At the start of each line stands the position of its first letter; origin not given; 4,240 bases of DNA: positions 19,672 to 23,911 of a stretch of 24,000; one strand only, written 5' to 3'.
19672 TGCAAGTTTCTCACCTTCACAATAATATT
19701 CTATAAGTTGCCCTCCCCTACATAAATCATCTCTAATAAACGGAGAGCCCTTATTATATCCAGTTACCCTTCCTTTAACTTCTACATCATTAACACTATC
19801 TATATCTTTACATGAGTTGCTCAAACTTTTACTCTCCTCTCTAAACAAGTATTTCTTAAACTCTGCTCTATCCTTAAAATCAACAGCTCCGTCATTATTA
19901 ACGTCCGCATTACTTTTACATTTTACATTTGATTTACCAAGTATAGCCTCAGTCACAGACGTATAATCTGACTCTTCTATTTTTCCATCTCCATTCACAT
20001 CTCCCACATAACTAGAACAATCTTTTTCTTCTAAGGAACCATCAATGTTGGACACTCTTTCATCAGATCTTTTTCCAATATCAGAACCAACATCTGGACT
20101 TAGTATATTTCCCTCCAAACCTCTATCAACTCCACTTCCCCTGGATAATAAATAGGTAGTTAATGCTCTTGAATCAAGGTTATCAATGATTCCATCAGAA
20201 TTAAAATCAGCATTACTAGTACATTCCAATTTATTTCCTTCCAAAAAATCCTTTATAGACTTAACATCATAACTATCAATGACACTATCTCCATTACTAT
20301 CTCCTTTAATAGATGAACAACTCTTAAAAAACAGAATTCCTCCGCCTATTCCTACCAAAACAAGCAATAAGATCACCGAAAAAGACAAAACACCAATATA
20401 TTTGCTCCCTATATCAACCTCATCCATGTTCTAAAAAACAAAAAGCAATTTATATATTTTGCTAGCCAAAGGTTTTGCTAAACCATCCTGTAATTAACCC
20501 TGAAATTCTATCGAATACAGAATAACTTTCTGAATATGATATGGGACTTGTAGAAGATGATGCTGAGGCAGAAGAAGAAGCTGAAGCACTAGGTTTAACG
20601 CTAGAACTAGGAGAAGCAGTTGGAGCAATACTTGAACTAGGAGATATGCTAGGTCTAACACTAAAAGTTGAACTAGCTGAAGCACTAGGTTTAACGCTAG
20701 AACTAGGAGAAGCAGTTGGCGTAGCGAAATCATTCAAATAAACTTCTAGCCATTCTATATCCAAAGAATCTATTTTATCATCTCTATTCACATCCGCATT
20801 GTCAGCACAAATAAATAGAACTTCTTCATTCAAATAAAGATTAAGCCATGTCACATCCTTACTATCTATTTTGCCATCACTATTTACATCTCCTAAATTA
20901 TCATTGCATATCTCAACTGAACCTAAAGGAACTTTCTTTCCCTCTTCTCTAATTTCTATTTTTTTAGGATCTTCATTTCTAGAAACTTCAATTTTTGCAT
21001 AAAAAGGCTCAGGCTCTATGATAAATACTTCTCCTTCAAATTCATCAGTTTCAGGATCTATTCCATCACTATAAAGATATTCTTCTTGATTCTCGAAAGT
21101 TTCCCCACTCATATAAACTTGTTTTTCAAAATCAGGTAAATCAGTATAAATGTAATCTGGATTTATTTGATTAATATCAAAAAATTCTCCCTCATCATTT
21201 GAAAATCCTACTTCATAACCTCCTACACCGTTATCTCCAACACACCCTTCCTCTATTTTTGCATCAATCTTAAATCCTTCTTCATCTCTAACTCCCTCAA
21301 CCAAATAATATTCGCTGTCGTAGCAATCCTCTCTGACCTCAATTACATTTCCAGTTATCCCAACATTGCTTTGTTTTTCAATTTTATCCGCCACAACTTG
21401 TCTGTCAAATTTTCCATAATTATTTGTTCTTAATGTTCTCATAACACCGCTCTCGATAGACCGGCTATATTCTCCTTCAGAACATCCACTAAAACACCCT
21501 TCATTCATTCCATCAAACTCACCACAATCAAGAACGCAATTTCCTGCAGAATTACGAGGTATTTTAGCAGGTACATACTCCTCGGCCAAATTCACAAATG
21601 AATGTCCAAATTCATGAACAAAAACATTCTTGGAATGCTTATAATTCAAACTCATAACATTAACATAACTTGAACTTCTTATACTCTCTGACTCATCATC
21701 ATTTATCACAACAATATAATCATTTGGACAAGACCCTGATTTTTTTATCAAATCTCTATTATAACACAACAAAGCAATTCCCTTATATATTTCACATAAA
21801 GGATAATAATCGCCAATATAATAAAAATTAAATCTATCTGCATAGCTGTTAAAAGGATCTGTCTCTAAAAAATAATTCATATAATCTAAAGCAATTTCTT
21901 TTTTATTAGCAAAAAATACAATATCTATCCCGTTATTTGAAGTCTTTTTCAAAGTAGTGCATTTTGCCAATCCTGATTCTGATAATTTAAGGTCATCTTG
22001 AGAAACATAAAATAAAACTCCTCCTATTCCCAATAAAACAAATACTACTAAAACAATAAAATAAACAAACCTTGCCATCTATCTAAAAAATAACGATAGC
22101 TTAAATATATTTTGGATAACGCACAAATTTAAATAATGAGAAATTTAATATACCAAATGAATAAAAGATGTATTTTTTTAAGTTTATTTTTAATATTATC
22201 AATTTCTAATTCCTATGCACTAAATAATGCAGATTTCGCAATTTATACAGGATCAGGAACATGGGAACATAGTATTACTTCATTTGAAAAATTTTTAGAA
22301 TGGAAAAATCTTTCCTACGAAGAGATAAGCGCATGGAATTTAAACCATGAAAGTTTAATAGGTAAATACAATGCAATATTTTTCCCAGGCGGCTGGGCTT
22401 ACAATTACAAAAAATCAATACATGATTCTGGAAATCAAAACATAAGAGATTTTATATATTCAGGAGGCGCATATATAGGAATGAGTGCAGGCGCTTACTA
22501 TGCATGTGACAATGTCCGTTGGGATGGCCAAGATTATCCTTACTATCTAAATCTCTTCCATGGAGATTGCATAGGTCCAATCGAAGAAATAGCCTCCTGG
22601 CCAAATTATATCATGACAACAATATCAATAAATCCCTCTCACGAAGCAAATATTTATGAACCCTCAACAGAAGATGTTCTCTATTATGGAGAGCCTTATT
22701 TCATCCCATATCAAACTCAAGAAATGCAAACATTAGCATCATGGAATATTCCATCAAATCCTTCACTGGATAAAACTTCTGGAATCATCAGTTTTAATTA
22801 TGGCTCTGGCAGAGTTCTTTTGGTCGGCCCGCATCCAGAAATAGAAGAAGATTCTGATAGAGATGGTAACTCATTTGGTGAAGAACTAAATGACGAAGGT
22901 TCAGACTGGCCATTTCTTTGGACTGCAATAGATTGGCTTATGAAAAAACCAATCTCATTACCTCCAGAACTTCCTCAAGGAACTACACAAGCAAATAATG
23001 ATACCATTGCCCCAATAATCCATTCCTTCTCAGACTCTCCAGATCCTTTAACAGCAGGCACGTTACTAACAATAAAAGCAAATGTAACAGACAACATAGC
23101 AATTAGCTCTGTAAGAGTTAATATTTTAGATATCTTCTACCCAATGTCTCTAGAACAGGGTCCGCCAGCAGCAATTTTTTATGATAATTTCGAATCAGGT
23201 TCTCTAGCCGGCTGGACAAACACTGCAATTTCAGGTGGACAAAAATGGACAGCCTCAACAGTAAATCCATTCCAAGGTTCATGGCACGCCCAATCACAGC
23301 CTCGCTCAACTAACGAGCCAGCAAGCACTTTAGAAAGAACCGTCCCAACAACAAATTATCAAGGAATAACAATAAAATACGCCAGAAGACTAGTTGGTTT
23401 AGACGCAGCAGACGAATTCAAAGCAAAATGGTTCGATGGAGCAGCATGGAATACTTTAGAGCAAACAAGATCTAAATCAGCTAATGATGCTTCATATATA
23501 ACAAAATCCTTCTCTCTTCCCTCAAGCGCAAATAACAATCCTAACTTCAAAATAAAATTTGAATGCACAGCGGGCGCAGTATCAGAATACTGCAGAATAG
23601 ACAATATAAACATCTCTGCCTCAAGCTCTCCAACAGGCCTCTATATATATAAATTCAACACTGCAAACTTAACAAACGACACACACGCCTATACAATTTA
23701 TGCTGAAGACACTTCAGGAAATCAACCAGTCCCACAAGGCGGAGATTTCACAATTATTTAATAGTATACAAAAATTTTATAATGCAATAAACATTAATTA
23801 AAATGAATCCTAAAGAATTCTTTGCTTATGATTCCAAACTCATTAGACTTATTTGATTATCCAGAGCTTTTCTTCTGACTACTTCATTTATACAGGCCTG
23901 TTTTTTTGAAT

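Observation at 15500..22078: Three consecutive genes carry dockerin-type modules with no cohesin in sight: candidate surface-assembly or host-attachment island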

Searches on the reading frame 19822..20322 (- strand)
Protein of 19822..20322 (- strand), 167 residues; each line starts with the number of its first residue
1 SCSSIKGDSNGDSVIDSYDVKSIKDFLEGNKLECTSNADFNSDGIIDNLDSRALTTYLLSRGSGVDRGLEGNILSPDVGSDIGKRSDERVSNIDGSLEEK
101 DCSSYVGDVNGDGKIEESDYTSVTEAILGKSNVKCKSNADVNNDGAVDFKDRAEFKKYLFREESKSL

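Call 30: search_solved_structures(query=window:19822-20322:-, max_evalue=0.01, show_alignments=5)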
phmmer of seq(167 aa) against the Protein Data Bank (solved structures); distinct sequences matched with E-value up to 0.01: 18.
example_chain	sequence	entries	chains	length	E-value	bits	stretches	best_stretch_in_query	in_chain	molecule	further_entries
4fl4_A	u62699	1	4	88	4.7e-06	30.4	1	104-162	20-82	Glycoside hydrolase family 9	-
8x39_A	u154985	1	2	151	1.1e-05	29.2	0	105-161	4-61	Serine protease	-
8x3a_A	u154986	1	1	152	1.2e-05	29.1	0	105-161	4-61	Serine protease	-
2mte_A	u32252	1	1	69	1.3e-05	29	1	105-162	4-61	Cellulose 1,4-beta-cellobiosidase (reducing end) CelS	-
1daq_A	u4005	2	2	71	1.3e-05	29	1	105-162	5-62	ENDOGLUCANASE SS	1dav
4cj0_A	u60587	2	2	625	0.00012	25.8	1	106-162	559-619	ENDOGLUCANASE D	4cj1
1clc_A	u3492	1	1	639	0.00013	25.8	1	106-162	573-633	ENDOGLUCANASE CELD; EC: 3.2.1.4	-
2ccl_B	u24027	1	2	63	0.00022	25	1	106-161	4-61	ENDO-1,4-BETA-XYLANASE Y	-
2vn6_B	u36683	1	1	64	0.00026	24.8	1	106-164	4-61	ENDOGLUCANASE A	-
1ohz_B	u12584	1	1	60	0.00035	24.4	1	106-161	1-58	ENDO-1,4-BETA-XYLANASE Y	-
2vn5_B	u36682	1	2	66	0.00051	23.8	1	106-164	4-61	ENDOGLUCANASE A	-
5lxv_B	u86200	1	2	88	0.0015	22.3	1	3-58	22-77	Carbohydrate-binding protein WP_009985128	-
6kg9_A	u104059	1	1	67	0.0017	22.1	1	104-158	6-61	And cellulose-binding endoglucanase family 9 CelL ortholog dockerin domain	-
6kge_D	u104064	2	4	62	0.0018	22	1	104-157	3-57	And cellulose-binding endoglucanase family 9 CelL ortholog dockerin domain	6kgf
2y3n_B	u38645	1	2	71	0.0027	21.5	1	6-159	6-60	CELLULOSOMAL FAMILY-48 PROCESSIVE GLYCOSIDE HYDROLASE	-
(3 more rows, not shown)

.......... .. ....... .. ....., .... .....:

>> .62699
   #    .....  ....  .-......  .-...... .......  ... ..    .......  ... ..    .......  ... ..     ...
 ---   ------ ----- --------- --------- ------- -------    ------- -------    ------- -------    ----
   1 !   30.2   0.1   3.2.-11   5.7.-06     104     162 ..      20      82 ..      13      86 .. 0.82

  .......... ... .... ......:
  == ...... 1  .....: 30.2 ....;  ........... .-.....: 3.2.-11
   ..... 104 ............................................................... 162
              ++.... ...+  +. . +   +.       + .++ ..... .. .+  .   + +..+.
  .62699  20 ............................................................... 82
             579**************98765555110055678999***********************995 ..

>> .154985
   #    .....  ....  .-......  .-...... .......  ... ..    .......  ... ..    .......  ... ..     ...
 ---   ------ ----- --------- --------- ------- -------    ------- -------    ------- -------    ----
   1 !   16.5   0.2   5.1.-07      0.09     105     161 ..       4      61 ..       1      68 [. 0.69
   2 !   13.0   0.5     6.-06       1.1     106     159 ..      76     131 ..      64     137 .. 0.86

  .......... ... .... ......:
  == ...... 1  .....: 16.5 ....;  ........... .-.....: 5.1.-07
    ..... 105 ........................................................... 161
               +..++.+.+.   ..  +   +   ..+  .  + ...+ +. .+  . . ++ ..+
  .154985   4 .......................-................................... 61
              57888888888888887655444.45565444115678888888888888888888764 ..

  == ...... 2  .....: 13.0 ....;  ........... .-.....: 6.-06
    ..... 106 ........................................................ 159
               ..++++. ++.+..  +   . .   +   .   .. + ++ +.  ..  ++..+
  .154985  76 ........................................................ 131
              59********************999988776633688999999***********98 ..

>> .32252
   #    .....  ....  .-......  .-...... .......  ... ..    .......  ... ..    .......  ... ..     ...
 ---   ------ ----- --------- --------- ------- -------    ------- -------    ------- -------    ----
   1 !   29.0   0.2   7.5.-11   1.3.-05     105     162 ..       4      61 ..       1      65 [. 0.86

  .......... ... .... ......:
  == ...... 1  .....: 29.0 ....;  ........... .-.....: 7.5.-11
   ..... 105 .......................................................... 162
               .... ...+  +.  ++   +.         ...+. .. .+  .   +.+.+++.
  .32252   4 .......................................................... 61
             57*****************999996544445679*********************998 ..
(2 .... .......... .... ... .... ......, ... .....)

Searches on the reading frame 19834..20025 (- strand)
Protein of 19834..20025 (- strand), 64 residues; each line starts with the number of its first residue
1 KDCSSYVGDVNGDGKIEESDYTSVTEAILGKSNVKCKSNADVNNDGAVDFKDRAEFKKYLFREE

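Call 60: find_homologous_proteins(query=A7, max_evalue=0.001)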
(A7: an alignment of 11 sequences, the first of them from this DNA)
Query A7 (11 sequences) (64 aa, profile of the alignment): 126 proteins with E <= 0.001 among 761 candidates; the best 120 are listed.
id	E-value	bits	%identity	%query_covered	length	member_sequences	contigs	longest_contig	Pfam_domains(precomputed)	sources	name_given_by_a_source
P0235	1.3e-14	72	43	84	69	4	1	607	PF00404.25,PF13499.13,PF13202.13,PF00036.39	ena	-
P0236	4.6e-9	54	39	89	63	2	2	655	PF00404.25,PF13202.13,PF00036.39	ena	-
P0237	7.6e-9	53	41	86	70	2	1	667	PF00404.25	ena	-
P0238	1.5e-8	52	42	83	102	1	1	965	PF00404.25,PF13499.13,PF13202.13,PF00036.39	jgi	jgi:hypothetical protein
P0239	2.6e-8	51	34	88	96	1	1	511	PF00404.25,PF13202.13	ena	-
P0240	2.7e-8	51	36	75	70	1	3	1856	PF00404.25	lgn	-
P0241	3.2e-8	51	44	84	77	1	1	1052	PF00404.25,PF13202.13,PF00036.39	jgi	jgi:surface antigen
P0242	3.3e-8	51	44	75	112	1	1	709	PF00404.25,PF00036.39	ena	-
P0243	4.4e-8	51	36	92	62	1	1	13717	PF00404.25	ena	-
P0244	1.5e-7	49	38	97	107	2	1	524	PF13405.13,PF00404.25,PF13499.13,PF13202.13,PF00036.39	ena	-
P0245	2.1e-7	49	36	83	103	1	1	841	PF00404.25,PF13202.13,PF00036.39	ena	-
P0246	6.1e-7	47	33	83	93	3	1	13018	PF00404.25,PF13202.13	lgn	-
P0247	7.9e-7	47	40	91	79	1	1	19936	PF00404.25,PF13499.13,PF13202.13,PF00036.39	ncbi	-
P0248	8.2e-7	47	44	64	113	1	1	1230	PF00404.25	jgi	jgi:hypothetical protein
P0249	9.7e-7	46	44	84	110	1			PF00404.25,PF13202.13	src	-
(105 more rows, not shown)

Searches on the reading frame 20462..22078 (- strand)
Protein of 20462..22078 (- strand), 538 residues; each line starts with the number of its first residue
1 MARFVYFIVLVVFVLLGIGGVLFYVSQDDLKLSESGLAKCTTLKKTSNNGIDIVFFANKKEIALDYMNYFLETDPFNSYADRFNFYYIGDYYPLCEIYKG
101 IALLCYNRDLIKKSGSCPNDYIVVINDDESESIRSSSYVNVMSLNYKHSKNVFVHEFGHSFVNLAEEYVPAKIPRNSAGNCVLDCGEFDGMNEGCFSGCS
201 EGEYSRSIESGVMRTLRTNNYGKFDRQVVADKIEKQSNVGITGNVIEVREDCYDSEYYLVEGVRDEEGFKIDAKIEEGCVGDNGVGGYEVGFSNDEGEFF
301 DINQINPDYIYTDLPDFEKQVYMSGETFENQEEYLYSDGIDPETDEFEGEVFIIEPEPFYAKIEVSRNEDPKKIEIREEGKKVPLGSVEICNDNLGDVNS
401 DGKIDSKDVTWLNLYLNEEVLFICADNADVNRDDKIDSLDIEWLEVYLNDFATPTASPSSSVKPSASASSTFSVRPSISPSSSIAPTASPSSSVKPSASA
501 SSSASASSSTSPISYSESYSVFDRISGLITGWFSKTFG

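Call 4: search_protein_families(library=pfam, proteins=[window:20462-22078:-], max_evalue=1)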
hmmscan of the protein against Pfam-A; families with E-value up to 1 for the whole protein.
window:20462-22078:- (538 aa): 4 families
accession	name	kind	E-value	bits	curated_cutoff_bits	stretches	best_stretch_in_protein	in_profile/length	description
PF00404.24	Dockerin_1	-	3.5e-11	43.6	22.9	1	395-449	1-57/57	Dockerin type I domain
PF09471.16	Peptidase_M64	-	1.1e-06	28.4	26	1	88-171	81-164/302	IgA Peptidase M64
PF13582.12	Reprolysin_3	-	0.19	12.7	22.4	1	100-161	79-118/123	Metallo-peptidase family M12B Reprolysin-like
PF16277.11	DUF4926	-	0.31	10.9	29.1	1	286-310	31-55/57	Domain of unknown function (DUF4926)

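Call 36: search_protein_families(library=ncbifam, proteins=[window:20462-22078:-], max_evalue=0.1)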
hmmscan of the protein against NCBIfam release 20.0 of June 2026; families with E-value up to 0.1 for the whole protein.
window:20462-22078:- (538 aa): 3 families
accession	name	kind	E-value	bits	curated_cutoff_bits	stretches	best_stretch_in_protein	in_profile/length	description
NF049990.1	CellobisidaseCelK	equivalog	4.7e-07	28.4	1700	1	388-449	820-883/889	cellulose 1,4-beta-cellobiosidase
TIGR00601.1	rad23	equivalog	0.029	13.6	207.3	1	457-531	80-154/381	UV excision repair protein Rad23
TIGR03296.1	M6dom_TIGR03296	domain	0.083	12.8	110.8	0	135-170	149-186/286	M6 family metalloprotease domain-containing protein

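Call 56: find_related_loci(query=A3, collection=metagenome_contigs, flank=10000)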
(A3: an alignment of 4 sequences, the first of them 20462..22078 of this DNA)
Query A3 (538 aa) in metagenome_contigs; peptide patterns used: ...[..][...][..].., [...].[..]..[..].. (x = any residue, [..] = any of these).
600 stretches matched a pattern (row limit reached: there are more); 1 encode a relative of the query (tblastn E <= 1e-3); 1 distinct loci.
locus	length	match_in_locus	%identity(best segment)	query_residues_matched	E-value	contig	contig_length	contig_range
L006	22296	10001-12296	48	1-538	7e-133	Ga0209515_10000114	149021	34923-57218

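Call 87: search_solved_structures(query=A3, max_evalue=1)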
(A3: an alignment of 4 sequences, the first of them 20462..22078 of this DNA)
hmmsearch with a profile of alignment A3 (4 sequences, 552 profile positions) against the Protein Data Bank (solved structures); distinct sequences matched with E-value up to 1: 33.
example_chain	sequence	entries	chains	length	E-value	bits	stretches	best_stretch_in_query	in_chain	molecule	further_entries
8x39_A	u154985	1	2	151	6.3e-09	38.4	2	406-465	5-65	Serine protease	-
8x3a_A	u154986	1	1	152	6.5e-09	38.4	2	406-465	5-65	Serine protease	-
4fl4_A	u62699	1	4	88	3.2e-08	36.1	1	404-463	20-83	Glycoside hydrolase family 9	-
1daq_A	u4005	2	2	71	4.4e-08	35.6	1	405-463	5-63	ENDOGLUCANASE SS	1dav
2mte_A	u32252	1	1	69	5.3e-08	35.4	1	405-463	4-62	Cellulose 1,4-beta-cellobiosidase (reducing end) CelS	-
4cj0_A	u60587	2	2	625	2e-06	30.2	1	406-463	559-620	ENDOGLUCANASE D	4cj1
1clc_A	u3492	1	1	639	2e-06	30.1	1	406-463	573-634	ENDOGLUCANASE CELD; EC: 3.2.1.4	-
3ul4_B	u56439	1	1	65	3.6e-06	29.3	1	406-464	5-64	Cellulosome enzyme, dockerin type I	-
5nrk_B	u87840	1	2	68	1.1e-05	27.8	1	407-465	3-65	DocCel5: Type I dockerin repeat domain from A. cellulolyticus family 5 endoglucanase WP_01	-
5nrm_B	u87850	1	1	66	2.2e-05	26.8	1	407-465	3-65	DocCel5: Type I dockerin repeat domain from A. cellulolyticus family 5 endoglucanase WP_01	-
2vn5_B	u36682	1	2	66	4.3e-05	25.8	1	406-464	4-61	ENDOGLUCANASE A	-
2vn6_B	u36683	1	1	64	5.7e-05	25.4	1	406-464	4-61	ENDOGLUCANASE A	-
2yik_A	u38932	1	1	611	0.00013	24.2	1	406-461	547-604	ENDOGLUCANASE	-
2jnk_A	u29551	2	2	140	0.00027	23.2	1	376-456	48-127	Hyalurononglucosaminidase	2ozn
4dh2_B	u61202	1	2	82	0.00028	23.1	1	405-467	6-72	Dockerin type 1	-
4df9_A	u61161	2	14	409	0.016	17.3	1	120-169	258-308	putative peptidase | Lipoprotein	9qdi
3p1v_A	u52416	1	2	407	0.076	15.1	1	146-169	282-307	Metallo-endopeptidase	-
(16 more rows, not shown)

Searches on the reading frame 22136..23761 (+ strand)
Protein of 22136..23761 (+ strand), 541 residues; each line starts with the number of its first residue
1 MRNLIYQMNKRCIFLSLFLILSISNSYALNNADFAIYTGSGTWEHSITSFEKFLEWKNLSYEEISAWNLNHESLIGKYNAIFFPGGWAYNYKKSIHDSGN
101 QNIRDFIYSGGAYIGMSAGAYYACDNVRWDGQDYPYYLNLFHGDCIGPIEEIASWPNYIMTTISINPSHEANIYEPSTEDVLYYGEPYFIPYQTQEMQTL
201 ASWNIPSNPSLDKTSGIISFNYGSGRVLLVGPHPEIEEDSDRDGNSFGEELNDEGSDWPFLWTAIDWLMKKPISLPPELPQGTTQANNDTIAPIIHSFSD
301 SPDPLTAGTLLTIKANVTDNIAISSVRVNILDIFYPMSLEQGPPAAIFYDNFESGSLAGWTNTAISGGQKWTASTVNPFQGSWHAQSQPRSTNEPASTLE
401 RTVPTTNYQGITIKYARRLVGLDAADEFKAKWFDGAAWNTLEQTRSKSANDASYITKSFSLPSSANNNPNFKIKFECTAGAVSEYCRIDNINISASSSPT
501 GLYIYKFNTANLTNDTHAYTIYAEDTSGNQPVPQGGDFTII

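Call 4: search_protein_families(library=pfam, proteins=[window:22136-23761:+], max_evalue=1)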
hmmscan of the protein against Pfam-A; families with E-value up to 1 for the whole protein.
window:22136-23761:+ (541 aa): 6 families
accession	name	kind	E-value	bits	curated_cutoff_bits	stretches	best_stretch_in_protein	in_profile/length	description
PF09825.15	BPL_N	-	2.1e-23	83.1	24.2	1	35-239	4-224/283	Biotin-protein ligase, N terminal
PF03575.23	Peptidase_S51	-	0.00048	20.3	23.9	1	40-134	42-141/206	Peptidase family S51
PF17957.7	Big_7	-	0.0091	17.1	24.1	0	305-329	14-38/70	Bacterial Ig domain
PF15418.12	DUF4625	-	0.044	14.5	27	1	287-330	8-56/131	Domain of unknown function (DUF4625)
PF19077.6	Big_13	-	0.079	13.9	27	1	466-540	26-100/102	Bacterial Ig-like domain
PF24784.1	Temptin_C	-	0.16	12.9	27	1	237-258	60-81/98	Temptin C-terminal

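Call 27: search_solved_structures(query=window:22136-23761:+, max_evalue=10)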
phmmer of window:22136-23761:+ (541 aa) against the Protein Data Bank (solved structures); distinct sequences matched with E-value up to 10: 0.

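Call 36: search_protein_families(library=ncbifam, proteins=[window:22136-23761:+], max_evalue=0.1)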
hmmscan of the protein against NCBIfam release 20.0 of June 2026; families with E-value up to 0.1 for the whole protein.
window:22136-23761:+ (541 aa): 1 family
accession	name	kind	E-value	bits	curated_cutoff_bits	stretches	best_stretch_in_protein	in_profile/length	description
NF003642.0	PRK05282.1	equivalog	0.00022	20.8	156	1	41-128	44-131/233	dipeptidase PepE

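Call 88: search_solved_structures(query=A9, max_evalue=1)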
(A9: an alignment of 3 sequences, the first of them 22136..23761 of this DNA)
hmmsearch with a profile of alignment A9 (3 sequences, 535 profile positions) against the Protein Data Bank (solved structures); distinct sequences matched with E-value up to 1: 0.
